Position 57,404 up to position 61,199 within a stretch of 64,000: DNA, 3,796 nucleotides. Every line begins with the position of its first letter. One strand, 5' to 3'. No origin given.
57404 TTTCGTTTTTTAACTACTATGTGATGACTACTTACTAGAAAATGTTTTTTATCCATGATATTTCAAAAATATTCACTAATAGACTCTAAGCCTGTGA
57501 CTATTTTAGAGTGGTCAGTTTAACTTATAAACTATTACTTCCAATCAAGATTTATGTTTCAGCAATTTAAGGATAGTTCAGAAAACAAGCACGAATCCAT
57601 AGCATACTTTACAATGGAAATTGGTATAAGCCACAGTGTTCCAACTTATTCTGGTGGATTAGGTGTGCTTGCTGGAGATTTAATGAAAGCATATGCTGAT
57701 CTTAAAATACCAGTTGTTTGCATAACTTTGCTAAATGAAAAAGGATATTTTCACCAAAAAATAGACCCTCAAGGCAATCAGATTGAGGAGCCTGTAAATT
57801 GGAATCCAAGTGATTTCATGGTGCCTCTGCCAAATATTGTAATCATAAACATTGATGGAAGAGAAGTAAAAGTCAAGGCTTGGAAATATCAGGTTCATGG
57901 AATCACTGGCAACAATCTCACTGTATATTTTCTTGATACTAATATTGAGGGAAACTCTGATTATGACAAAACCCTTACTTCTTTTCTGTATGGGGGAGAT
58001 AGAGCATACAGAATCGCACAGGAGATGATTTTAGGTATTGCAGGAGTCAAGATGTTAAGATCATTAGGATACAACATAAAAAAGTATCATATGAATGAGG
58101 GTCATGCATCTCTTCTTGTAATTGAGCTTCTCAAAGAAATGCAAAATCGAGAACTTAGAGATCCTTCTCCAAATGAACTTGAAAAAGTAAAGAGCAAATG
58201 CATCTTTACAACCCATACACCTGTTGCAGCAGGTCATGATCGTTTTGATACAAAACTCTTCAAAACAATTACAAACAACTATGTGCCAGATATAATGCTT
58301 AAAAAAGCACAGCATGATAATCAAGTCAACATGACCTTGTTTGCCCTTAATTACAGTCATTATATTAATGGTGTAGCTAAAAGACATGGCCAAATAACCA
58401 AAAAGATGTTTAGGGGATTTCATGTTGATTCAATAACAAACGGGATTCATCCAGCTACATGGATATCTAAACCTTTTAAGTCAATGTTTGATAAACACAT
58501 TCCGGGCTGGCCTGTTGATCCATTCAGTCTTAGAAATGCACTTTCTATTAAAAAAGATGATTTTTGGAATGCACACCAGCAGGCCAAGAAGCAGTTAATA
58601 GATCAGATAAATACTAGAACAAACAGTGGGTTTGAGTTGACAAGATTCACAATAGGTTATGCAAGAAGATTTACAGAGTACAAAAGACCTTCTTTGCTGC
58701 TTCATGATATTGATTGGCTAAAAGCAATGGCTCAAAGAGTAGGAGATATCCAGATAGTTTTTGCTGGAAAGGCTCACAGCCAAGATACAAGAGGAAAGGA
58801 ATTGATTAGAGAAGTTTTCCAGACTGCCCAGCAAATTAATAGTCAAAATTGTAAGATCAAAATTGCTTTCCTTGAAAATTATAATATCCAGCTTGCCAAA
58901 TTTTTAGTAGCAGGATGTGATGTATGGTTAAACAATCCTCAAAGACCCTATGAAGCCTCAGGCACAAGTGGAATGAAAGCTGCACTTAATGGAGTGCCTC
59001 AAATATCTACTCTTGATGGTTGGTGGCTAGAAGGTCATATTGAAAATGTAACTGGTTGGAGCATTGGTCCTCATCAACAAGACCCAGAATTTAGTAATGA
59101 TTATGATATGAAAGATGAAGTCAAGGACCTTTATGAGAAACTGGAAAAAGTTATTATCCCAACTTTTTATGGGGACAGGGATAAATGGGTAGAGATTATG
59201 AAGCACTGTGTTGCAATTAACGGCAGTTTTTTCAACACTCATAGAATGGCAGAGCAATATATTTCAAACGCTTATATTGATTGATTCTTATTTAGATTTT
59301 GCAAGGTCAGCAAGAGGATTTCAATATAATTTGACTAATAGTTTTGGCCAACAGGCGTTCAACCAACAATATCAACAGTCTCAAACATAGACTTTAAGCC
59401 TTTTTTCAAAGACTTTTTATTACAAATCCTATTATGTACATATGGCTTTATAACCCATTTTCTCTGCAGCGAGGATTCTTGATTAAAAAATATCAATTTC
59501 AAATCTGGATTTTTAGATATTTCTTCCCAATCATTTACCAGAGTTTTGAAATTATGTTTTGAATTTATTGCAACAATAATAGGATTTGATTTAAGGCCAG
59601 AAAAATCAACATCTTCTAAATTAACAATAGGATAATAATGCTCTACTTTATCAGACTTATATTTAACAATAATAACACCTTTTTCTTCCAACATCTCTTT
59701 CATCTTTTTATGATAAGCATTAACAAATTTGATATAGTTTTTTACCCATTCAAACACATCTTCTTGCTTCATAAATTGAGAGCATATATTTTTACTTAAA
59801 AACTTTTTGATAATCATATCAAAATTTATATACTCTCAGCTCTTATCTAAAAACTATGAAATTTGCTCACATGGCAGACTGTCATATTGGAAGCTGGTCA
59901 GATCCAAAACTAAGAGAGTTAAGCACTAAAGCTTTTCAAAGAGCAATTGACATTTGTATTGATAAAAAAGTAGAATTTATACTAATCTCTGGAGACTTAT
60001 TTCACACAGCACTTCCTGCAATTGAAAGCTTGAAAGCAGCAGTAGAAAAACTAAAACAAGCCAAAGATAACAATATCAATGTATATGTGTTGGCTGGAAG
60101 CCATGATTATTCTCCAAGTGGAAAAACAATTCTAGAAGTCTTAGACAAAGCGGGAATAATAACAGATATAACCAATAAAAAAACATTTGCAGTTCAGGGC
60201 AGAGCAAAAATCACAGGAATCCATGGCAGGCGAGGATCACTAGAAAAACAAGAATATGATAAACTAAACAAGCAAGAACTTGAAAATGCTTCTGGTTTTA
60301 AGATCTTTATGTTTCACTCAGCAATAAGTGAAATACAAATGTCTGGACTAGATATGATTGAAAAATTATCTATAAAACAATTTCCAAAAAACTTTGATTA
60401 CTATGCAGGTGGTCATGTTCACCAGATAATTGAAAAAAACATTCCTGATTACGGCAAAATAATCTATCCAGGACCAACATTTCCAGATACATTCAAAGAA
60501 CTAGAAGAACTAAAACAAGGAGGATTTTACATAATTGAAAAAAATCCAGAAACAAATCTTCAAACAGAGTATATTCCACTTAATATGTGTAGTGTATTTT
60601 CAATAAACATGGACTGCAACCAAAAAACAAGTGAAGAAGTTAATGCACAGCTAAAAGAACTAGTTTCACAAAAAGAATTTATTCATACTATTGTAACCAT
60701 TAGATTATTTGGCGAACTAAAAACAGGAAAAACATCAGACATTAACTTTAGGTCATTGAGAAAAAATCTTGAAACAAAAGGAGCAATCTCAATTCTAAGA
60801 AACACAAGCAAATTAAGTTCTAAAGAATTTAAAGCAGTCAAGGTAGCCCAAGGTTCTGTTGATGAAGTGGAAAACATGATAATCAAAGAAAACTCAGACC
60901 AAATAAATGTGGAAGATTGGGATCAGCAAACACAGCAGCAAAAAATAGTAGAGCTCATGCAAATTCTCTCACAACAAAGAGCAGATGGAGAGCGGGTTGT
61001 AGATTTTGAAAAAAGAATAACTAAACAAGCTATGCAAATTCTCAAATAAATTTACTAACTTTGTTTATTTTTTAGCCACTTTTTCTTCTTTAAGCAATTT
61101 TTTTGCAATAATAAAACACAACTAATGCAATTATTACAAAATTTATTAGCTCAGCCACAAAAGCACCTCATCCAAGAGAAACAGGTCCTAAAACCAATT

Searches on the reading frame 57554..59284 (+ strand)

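Call 52: search_protein_families(library=pfam, proteins=[window:57554-59284:+], max_evalue=0.00001)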
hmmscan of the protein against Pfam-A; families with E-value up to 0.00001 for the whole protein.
window:57554-59284:+ (576 aa): 1 family
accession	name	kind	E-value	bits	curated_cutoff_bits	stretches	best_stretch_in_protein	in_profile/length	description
PF00343.26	Phosphorylase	-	1.1e-40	140.1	27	1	249-492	315-582/713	Carbohydrate phosphorylase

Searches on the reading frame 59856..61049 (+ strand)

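Call 52: search_protein_families(library=pfam, proteins=[window:59856-61049:+], max_evalue=0.00001)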
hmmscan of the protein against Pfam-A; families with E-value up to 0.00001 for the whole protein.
window:59856-61049:+ (397 aa): 2 families
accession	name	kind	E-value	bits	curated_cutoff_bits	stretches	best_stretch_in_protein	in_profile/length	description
PF00149.33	Metallophos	-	1.1e-14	55.8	21.5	1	1-190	1-190/191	Calcineurin-like phosphoesterase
PF12850.12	Metallophos_2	-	3.3e-07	30.9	27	1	1-212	1-139/154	Calcineurin-like phosphoesterase superfamily domain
